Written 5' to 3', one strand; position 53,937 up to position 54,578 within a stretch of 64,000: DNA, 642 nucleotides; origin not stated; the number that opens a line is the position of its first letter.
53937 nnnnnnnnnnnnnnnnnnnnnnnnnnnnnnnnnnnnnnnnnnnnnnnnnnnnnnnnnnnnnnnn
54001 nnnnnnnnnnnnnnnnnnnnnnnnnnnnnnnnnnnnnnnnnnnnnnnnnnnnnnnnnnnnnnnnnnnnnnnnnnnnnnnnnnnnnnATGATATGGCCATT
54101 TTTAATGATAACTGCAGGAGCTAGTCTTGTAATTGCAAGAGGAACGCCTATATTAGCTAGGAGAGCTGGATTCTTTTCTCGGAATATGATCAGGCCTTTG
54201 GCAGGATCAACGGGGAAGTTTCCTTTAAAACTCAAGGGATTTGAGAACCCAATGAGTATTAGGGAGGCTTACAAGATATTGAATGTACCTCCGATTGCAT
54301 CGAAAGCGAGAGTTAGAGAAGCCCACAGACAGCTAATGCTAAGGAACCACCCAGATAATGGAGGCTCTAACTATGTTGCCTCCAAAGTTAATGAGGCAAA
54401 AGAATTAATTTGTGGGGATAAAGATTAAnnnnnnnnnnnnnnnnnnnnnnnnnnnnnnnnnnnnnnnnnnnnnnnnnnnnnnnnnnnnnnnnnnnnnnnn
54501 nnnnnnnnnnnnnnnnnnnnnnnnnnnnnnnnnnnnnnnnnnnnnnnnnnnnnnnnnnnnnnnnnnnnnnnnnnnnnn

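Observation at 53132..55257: Organelle import-motor neighbourhood: GrpE, Pam18 and a degenerate J-like protein, plus an MPP-beta-like gene elsewhere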

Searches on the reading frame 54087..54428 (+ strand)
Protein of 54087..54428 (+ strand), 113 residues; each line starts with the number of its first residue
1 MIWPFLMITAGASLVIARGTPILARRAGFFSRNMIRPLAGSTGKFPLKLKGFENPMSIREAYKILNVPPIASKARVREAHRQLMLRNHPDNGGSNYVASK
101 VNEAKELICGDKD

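Call 3: search_protein_families(library=pfam, proteins=[window:54087-54428:+], max_evalue=0.01)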
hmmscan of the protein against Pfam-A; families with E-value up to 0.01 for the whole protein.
window:54087-54428:+ (113 aa): 2 families
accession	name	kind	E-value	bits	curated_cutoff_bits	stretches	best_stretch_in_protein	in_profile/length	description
PF00226.36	DnaJ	-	1.4e-07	31.9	27.8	1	61-107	2-52/63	DnaJ domain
PF03656.18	Pam16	-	1.5e-05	25.4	30.3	1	55-108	54-107/127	Pam16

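Call 9: search_solved_structures(query=window:54087-54428:+, max_evalue=0.01, show_alignments=2)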
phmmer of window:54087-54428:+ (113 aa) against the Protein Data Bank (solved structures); distinct sequences matched with E-value up to 0.01: 9.
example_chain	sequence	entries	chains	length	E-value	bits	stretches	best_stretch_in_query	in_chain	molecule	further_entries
2guz_A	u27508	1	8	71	5.2e-13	52.5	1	51-108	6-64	Mitochondrial import inner membrane translocase subunit TIM14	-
5vso_A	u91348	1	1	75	0.00033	24.2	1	59-105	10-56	Yeast dnaJ protein 1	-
2ej7_A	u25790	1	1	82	0.0025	21.3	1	58-96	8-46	HCG3 gene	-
1bqz_A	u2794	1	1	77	0.0035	20.9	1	60-107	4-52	DNAJ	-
5nro_B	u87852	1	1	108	0.005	20.4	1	58-107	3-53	Chaperone protein DnaJ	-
2lo1_A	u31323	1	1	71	0.0064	20.1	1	61-108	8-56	DnaJ homolog subfamily A member 1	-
2m6y_A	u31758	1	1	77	0.0066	20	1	61-108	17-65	DnaJ homolog subfamily A member 1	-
1bq0_A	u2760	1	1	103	0.0073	19.9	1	60-107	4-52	DNAJ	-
1xbl_A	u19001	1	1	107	0.008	19.7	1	60-107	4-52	DNAJ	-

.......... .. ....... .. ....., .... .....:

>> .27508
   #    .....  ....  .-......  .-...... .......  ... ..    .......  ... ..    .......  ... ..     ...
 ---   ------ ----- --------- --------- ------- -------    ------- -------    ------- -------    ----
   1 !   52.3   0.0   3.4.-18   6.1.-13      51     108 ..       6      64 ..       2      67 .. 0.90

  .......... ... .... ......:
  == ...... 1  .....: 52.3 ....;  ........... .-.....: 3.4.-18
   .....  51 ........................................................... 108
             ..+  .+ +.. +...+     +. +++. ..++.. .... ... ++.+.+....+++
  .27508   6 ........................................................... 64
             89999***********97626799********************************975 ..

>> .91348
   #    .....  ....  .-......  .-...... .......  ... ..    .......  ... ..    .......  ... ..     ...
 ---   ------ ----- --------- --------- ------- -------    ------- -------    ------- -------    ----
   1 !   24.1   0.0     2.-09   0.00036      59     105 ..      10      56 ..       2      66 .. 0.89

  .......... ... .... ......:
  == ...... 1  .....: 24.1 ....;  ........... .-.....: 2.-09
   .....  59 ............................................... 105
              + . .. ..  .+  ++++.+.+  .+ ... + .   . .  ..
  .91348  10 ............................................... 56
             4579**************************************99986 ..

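Call 25: find_homologous_proteins(query=window:54087-54428:+, max_evalue=0.00001)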
Query window:54087-54428:+ (113 aa): 19 proteins with E <= 0.00001 among 32 candidates.
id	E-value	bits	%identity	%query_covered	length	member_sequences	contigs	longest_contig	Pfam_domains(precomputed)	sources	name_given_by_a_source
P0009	1.8e-63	229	94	100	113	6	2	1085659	PF00226.37,PF03656.19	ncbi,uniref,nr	ncbi:DnaJ domain protein [Cryptosporidium meleagridis]|uniref:DnaJ domain protein n=1 Tax=Cryptospor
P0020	2.8e-60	219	88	100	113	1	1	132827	PF00226.37,PF03656.19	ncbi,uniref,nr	ncbi:chaperone DNAj domain chaperone [Cryptosporidium sp. chipmunk genotype I]|uniref:chaperone DNAj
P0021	4.8e-58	212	85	100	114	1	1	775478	PF00226.37,PF03656.19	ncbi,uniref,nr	ncbi:DnaJ domain-containing protein [Cryptosporidium ubiquitum]|uniref:DnaJ domain-containing protei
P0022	7.6e-55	202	82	100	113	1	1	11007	PF00226.37,PF03656.19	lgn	-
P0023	1.3e-49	185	77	98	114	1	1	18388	PF00226.37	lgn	-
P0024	6.6e-40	154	66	98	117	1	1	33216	PF00226.37,PF03656.19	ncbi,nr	ncbi:putative mitochondrial import inner membrane translocase subunit TIM14 [Cryptosporidium felis]|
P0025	8.9e-35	137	77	70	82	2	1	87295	PF00226.37,PF03656.19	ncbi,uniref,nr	ncbi:DnaJ domain-containing protein [Cryptosporidium canis]|uniref:DnaJ domain-containing protein n=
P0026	2.5e-31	126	59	99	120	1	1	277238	PF00226.37,PF03656.19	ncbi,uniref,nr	ncbi:DNAj domain protein chaperone [Cryptosporidium ryanae]|uniref:DNAj domain protein chaperone n=1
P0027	3.2e-28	116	56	99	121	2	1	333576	PF00226.37,PF03656.19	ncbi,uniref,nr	ncbi:chaperone DNAj domain chaperone [Cryptosporidium bovis]|uniref:chaperone DNAj domain chaperone 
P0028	5.5e-27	112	52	98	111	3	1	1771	PF00226.37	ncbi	ncbi:DnaJ domain-containing protein [Cryptosporidium serpentis]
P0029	1.6e-24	104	68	66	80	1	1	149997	PF00226.37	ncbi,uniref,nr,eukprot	ncbi:unnamed protein product [Vitrella brassicaformis CCMP3155]|uniref:J domain-containing protein n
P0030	5.6e-24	102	77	57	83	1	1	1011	PF00226.37,PF03656.19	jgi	-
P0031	1.1e-23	101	51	96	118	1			PF00226.37,PF03656.19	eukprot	eukprot:GDKI01033208.1.p1 GENE.GDKI01033208.1~~GDKI01033208.1.p1 ORF type:complete len:119 (-),score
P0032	1.5e-22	98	69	57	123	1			PF00226.37,PF03656.19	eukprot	eukprot:GDKH01002106.1.p1 GENE.GDKH01002106.1~~GDKH01002106.1.p1 ORF type:complete len:124 (+),score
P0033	3.7e-21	93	74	54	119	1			PF00226.37,PF03656.19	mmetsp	mmetsp:Transcript_37638/g.74010 ORF Transcript_37638/g.74010 Transcript_37638/m.74010 type:complete 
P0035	1.8e-17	81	59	57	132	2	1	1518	PF00226.37,PF03656.19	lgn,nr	nr:TPA: DnaJ domain containing protein, related [Neospora caninum Liverpool]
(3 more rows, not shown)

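Call 26: find_encoding_contigs(protein=P0027, flank=6000, max_places=2)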
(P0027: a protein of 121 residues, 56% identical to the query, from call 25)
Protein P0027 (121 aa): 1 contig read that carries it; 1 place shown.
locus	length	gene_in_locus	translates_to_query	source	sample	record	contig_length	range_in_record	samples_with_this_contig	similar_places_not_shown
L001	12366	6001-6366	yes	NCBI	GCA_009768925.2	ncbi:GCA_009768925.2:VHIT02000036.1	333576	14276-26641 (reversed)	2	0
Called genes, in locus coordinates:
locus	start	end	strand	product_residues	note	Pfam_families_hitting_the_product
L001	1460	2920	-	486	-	-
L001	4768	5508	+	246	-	PF01025:GrpE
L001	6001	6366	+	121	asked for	PF03656:Pam16 (weak), PF00226:DnaJ (weak)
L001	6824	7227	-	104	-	PF06179:Med22 (weak)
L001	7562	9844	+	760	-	PF08271:Zn_Ribbon_TF, PF00382:TFIIB, PF07741:BRF1 (weak)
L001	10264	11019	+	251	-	PF08718:GLTP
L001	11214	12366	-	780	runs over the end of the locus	PF01189:Methyltr_RsmB-F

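Call 27: find_encoding_contigs(protein=P0029, flank=10000, max_places=2)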
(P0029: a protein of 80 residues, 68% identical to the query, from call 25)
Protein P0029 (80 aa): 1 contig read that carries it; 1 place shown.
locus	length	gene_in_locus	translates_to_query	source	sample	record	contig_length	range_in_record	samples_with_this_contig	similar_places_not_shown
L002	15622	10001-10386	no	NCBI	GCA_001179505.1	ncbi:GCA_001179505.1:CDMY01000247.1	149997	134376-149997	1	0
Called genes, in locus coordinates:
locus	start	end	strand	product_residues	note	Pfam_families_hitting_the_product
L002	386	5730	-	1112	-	PF00023:Ank (faint), PF12796:Ank_2 (weak), PF13606:Ank_3 (faint), PF13637:Ank_4 (faint), PF13857:Ank_5 (weak), PF00520:Ion_trans, PF23317:YVC1_C, PF08016:PKD_channel (weak)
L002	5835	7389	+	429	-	-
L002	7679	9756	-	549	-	-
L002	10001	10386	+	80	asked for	PF00226:DnaJ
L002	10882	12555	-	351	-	PF05822:UMPH-1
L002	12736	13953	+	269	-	-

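Call 28: find_encoding_contigs(protein=P0024, flank=6000, max_places=2)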
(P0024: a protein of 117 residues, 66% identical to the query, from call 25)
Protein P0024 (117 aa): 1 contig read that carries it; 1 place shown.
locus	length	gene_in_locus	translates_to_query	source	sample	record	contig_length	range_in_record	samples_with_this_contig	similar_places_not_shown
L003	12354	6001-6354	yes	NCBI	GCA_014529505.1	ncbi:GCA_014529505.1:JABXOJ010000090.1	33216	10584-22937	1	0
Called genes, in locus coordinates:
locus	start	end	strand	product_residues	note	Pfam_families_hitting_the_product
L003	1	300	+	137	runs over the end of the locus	-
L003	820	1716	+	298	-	PF09825:BPL_N (weak)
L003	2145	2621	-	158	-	-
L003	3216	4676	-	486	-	-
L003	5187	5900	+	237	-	PF01025:GrpE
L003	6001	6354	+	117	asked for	PF03656:Pam16 (weak), PF00226:DnaJ (weak)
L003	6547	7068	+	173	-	PF00226:DnaJ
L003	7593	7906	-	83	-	-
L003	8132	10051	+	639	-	PF08271:Zn_Ribbon_TF, PF00382:TFIIB, PF07741:BRF1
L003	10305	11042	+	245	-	PF08718:GLTP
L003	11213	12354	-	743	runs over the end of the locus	PF01189:Methyltr_RsmB-F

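Call 34: find_encoding_contigs(protein=P0028, flank=6000, max_places=3)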
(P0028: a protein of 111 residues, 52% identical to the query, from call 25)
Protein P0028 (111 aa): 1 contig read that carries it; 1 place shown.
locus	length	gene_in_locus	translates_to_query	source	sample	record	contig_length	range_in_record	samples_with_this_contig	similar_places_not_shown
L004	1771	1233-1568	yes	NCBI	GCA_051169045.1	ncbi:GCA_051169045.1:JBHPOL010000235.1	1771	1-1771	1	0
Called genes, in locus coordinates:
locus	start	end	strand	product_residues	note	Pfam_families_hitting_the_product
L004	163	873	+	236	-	PF01025:GrpE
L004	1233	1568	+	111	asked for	PF00226:DnaJ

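Call 36: list_cluster_members(proteins=[P0028, P0052, P0035])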
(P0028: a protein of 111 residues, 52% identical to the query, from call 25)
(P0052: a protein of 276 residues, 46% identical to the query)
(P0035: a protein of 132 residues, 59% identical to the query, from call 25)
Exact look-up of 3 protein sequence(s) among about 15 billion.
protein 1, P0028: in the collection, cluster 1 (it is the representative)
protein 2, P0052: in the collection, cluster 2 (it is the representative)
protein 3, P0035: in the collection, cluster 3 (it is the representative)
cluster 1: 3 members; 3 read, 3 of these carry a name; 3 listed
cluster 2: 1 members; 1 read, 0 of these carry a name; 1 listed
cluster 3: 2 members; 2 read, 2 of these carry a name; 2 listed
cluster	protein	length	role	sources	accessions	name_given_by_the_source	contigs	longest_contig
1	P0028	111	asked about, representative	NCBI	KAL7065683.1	DnaJ domain-containing protein [Cryptosporidium serpentis]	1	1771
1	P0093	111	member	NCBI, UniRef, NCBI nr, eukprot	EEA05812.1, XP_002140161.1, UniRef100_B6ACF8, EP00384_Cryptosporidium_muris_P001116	DnaJ domain-containing protein [Cryptosporidium muris RN66] | DnaJ domain-containing protein n=1 Tax=Cryptosporidium muris (strain RN66) TaxID=441375 ... | XP_002140161.1 DnaJ domain-containing protein [Cryptosporidium muris RN66]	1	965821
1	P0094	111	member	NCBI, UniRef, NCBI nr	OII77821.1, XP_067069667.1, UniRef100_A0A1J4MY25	hypothetical protein cand_013370 [Cryptosporidium andersoni] | J domain-containing protein n=1 Tax=Cryptosporidium andersoni TaxID=117008 ...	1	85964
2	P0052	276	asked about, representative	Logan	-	-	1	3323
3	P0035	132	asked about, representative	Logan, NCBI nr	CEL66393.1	TPA: DnaJ domain containing protein, related [Neospora caninum Liverpool]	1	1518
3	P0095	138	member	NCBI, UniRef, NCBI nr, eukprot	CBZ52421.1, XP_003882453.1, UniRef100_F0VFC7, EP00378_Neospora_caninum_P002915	DnaJ domain containing protein, related [Neospora caninum Liverpool] | DnaJ domain containing protein, related n=2 Tax=Neospora caninum (strain Liverpool) ... | XP_003882453.1 DnaJ domain containing protein, related [Neospora caninum Liverpool]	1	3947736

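Call 37: find_encoding_contigs(protein=P0093, flank=8000, max_places=2)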
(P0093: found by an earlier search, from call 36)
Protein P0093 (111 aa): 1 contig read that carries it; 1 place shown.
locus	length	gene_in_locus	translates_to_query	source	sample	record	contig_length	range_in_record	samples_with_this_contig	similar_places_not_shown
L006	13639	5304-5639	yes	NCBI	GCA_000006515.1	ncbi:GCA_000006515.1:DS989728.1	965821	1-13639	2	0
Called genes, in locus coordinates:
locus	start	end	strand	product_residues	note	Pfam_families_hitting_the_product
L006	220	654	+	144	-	-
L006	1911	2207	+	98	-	-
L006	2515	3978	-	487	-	-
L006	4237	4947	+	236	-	PF01025:GrpE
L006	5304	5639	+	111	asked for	PF00226:DnaJ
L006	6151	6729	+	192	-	PF00226:DnaJ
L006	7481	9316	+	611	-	PF08271:Zn_Ribbon_TF, PF22109:Zn_ribbon_tTFIIB (faint), PF00382:TFIIB, PF07741:BRF1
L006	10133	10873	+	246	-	PF08718:GLTP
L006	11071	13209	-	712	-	PF01189:Methyltr_RsmB-F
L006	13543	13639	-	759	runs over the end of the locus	PF01734:Patatin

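Call 38: find_encoding_contigs(protein=P0095, flank=10000, max_places=2)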
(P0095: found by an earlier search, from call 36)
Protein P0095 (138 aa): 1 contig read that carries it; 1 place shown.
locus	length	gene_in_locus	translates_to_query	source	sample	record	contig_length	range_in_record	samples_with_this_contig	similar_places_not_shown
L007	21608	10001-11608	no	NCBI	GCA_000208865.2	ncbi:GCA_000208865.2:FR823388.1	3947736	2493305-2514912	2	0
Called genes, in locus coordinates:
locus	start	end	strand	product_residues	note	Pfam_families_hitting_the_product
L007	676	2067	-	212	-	PF00168:C2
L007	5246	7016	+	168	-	PF00179:UQ_con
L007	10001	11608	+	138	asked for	PF03656:Pam16 (weak), PF00226:DnaJ (weak)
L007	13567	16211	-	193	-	PF04442:CtaG_Cox11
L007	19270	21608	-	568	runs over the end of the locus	PF01207:Dus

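Call 59: find_encoding_contigs(protein=P0026, flank=5000, max_places=1)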
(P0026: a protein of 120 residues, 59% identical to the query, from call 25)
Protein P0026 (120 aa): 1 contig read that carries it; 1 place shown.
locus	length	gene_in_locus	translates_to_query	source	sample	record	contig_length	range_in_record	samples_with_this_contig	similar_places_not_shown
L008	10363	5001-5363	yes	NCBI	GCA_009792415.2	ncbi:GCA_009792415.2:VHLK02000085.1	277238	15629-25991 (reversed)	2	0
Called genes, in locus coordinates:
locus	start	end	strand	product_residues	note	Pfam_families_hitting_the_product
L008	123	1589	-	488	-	-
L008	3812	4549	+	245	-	PF01025:GrpE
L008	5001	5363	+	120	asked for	PF03656:Pam16 (weak), PF00226:DnaJ (weak)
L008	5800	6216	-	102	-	-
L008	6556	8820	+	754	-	PF08271:Zn_Ribbon_TF, PF00382:TFIIB, PF07741:BRF1 (weak)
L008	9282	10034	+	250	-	PF08718:GLTP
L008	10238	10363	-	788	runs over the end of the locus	PF01189:Methyltr_RsmB-F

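Call 60: find_encoding_contigs(protein=P0023, flank=5000, max_places=1)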
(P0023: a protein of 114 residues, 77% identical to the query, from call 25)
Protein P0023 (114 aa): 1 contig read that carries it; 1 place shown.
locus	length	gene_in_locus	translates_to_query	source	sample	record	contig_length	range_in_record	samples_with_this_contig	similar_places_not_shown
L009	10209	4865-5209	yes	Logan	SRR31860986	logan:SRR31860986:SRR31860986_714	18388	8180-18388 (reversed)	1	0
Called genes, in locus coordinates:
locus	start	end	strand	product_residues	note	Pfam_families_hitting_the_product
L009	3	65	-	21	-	?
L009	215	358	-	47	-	-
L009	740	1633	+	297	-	PF09825:BPL_N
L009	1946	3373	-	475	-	-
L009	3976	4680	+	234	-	PF01025:GrpE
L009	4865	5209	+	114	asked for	PF00226:DnaJ (weak)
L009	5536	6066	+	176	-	PF00226:DnaJ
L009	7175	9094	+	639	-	PF08271:Zn_Ribbon_TF, PF00382:TFIIB, PF07741:BRF1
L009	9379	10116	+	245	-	PF08718:GLTP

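Call 73: search_protein_families(library=ncbifam, proteins=[window:54087-54428:+], max_evalue=0.01)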
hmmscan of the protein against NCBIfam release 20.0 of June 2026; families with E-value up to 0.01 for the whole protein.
window:54087-54428:+ (113 aa): 5 families
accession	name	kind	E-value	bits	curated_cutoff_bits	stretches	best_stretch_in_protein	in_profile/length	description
NF006948.0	PRK09430.1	equivalog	2.7e-06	27.2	162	1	56-91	197-232/267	co-chaperone DjlA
NF008035.0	PRK10767.1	subfamily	0.0017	17.5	338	1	56-105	1-51/374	molecular chaperone DnaJ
TIGR02349.1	DnaJ_bact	equivalog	0.0021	17.5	377.2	1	62-105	3-50/354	molecular chaperone DnaJ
NF010874.0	PRK14281.1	equivalog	0.0033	16.6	619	1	59-111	3-59/397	chaperone protein DnaJ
NF010894.0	PRK14301.1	equivalog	0.0047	16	548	1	56-106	1-52/373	chaperone protein DnaJ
